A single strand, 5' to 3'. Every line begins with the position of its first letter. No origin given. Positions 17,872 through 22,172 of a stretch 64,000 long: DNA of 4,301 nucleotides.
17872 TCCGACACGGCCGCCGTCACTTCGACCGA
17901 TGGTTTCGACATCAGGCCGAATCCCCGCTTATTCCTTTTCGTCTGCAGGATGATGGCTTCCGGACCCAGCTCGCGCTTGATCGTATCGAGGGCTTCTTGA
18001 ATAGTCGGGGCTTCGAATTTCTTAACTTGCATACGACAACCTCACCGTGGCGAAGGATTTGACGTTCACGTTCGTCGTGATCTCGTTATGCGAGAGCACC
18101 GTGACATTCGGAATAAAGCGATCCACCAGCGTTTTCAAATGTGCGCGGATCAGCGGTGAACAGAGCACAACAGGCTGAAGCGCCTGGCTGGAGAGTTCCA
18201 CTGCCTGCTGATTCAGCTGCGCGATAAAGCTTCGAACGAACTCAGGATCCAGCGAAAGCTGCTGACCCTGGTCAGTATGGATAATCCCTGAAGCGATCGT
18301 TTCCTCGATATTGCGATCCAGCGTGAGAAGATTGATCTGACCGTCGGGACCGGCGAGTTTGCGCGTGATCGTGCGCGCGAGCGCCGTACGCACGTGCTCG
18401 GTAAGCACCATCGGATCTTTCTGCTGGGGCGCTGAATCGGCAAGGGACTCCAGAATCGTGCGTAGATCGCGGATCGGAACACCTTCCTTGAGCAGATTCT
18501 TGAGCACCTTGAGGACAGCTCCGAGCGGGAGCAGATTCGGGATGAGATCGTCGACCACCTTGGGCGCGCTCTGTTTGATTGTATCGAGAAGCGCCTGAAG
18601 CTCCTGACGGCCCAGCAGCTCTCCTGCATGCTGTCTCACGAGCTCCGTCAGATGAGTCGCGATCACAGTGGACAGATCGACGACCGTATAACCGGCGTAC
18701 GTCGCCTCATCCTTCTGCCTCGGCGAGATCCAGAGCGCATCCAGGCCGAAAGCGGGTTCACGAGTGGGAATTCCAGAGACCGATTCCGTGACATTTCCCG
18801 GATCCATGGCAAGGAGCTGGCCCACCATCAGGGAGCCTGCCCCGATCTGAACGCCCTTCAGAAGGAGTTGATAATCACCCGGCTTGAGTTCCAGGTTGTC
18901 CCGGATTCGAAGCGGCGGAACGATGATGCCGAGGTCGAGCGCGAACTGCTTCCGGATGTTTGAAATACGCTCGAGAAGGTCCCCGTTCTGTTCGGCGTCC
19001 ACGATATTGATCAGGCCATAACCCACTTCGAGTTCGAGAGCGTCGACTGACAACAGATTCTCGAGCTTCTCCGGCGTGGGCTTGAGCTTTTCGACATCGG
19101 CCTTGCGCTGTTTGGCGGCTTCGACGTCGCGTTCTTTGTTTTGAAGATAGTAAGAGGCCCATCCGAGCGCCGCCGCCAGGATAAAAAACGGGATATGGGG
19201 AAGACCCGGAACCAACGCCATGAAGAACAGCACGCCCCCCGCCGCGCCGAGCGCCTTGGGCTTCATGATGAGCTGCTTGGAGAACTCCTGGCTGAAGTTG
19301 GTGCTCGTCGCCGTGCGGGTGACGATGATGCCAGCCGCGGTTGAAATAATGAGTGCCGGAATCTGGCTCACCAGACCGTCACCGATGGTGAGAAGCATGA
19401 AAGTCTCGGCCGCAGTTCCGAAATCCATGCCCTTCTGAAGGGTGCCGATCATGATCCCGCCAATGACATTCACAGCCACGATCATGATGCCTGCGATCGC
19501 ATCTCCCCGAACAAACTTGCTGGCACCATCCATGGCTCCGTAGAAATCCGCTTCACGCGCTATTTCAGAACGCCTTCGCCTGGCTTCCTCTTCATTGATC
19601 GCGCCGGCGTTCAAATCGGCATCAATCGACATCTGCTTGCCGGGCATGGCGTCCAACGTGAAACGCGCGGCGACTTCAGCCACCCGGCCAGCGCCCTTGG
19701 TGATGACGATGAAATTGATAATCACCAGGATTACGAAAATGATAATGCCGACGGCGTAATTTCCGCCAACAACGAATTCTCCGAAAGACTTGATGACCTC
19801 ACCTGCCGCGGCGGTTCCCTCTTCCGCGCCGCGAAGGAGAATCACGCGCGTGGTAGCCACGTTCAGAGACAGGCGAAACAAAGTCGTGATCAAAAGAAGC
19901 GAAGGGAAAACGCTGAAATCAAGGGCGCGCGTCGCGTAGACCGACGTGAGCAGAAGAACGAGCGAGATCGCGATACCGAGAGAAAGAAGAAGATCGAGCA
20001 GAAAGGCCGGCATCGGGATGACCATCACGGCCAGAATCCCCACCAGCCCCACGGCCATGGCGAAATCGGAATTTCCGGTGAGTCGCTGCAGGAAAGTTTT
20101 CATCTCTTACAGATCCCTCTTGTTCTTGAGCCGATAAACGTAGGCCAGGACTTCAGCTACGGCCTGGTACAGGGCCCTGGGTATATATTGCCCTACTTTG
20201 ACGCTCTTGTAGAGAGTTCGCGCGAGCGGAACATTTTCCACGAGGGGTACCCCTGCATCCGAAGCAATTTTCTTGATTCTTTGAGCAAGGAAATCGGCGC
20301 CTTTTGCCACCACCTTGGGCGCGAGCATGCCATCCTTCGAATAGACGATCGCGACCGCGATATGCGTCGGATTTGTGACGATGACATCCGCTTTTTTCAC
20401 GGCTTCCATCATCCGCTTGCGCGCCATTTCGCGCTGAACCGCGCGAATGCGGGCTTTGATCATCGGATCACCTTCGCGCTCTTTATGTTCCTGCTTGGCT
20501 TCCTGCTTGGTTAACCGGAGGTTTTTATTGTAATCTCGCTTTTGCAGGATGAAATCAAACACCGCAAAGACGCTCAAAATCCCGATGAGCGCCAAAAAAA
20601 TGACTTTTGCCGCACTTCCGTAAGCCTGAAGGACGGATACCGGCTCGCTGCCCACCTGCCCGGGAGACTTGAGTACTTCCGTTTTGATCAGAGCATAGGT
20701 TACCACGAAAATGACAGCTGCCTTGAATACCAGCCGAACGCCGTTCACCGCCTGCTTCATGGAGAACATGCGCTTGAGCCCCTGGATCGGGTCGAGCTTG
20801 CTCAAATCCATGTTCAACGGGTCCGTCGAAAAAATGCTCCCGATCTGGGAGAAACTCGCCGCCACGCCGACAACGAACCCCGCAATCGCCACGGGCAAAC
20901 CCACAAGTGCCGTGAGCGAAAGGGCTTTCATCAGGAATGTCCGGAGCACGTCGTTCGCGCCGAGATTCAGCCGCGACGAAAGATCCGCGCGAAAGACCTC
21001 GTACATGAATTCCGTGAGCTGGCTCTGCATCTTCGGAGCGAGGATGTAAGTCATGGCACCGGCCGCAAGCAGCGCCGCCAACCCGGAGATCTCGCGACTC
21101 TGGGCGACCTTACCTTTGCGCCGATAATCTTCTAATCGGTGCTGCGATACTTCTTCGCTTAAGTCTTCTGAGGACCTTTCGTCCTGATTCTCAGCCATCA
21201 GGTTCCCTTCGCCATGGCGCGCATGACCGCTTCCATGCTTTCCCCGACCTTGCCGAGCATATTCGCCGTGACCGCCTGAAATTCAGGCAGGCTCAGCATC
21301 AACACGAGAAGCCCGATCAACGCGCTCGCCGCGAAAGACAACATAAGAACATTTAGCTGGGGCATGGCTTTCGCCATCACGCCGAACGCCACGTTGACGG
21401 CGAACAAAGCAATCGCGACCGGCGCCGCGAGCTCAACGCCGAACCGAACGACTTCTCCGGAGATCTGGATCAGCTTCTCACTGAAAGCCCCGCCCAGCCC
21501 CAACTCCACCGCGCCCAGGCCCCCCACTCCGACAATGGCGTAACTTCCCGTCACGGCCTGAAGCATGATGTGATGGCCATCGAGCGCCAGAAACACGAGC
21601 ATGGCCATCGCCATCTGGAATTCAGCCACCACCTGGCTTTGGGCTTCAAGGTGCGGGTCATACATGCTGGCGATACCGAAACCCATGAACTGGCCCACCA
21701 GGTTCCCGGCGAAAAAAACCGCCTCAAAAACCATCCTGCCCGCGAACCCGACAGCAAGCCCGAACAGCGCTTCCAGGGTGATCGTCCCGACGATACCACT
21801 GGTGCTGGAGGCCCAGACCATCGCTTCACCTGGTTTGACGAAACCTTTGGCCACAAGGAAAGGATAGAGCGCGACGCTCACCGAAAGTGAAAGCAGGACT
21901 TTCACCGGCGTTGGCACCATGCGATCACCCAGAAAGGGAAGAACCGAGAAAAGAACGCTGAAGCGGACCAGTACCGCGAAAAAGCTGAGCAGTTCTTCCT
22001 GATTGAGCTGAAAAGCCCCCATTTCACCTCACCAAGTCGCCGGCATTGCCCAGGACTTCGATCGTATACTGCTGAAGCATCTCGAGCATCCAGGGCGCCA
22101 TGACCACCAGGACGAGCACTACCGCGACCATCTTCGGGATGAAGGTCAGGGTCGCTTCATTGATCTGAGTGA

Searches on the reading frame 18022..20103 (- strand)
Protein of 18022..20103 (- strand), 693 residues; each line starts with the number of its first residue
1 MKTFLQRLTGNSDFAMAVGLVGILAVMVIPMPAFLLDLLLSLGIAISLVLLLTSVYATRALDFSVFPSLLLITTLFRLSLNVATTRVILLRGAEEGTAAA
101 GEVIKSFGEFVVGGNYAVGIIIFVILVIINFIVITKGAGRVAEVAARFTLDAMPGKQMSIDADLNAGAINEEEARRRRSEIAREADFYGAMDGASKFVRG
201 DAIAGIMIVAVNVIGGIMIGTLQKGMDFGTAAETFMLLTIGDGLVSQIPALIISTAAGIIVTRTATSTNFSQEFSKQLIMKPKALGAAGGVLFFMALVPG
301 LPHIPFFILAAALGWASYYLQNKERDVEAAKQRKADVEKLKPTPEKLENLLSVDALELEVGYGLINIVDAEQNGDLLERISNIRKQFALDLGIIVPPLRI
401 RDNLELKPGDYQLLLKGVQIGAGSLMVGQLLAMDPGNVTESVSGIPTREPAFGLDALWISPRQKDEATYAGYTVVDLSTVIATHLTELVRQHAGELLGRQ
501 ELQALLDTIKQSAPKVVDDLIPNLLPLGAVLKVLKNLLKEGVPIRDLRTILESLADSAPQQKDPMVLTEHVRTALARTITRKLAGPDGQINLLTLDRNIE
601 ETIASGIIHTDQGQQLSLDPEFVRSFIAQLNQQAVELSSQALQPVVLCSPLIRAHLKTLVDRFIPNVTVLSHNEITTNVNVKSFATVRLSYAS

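Call 76: search_protein_families(library=pfam, proteins=[window:18022-20103:-], max_evalue=0.00001)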
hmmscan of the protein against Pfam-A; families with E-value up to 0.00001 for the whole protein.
window:18022-20103:- (693 aa): 1 family
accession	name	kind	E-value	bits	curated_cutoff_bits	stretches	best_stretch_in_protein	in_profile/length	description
PF00771.25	FHIPEP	-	6.5e-280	930.7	29.1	1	23-679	1-656/657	FHIPEP family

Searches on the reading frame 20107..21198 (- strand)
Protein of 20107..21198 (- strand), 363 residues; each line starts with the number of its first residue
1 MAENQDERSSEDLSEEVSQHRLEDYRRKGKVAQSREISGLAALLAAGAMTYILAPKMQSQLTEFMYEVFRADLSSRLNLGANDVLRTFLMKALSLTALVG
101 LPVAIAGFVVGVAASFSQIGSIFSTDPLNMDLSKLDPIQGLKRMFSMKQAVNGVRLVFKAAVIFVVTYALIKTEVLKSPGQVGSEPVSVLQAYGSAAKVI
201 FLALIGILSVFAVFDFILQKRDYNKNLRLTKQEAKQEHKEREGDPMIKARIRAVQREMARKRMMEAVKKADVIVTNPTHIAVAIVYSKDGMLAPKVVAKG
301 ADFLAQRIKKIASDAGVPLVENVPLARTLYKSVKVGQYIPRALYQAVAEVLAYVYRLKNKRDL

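Call 76: search_protein_families(library=pfam, proteins=[window:20107-21198:-], max_evalue=0.00001)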
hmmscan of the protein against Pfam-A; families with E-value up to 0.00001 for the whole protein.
window:20107-21198:- (363 aa): 1 family
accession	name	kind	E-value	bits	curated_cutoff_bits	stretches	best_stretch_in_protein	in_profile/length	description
PF01312.24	Bac_export_2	-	6.7e-113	377.7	24.4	1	14-354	4-335/335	FlhB HrpN YscU SpaS Family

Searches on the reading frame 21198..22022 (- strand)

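Call 76: search_protein_families(library=pfam, proteins=[window:21198-22022:-], max_evalue=0.00001)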
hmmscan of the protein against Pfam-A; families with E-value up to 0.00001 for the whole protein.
window:21198-22022:- (274 aa): 1 family
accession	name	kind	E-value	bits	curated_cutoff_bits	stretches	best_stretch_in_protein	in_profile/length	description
PF01311.25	Bac_export_1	-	1.2e-55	189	27.8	1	12-256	2-227/230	Bacterial export proteins, family 1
